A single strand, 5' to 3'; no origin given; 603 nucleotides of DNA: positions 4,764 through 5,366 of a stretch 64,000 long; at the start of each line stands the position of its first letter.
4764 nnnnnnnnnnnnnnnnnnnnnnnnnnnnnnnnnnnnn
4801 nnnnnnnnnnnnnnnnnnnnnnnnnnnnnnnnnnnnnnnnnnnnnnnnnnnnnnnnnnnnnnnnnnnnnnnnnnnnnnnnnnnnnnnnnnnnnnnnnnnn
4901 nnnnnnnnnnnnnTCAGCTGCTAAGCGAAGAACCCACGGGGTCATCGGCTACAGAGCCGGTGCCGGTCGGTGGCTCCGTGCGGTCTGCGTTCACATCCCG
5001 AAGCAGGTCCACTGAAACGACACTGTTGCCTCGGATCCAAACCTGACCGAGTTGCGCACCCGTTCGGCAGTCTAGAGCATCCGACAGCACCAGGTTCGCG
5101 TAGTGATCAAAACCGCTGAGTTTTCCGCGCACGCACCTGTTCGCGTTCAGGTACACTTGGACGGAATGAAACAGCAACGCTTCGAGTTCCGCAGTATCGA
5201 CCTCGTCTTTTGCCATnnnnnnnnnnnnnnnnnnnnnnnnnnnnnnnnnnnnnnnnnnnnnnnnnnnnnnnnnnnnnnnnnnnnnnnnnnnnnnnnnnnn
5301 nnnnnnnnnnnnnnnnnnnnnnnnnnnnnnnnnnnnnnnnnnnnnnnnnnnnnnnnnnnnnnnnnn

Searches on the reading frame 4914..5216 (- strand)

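Call 63: search_protein_families(library=pfam, proteins=[window:4914-5216:-], max_evalue=0.001)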
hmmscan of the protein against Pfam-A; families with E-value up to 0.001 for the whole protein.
window:4914-5216:- (100 aa): 1 family
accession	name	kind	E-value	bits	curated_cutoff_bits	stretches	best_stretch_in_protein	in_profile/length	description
PF01423.28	LSM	-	1.7e-14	53.7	23.4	1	11-69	3-64/66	LSM domain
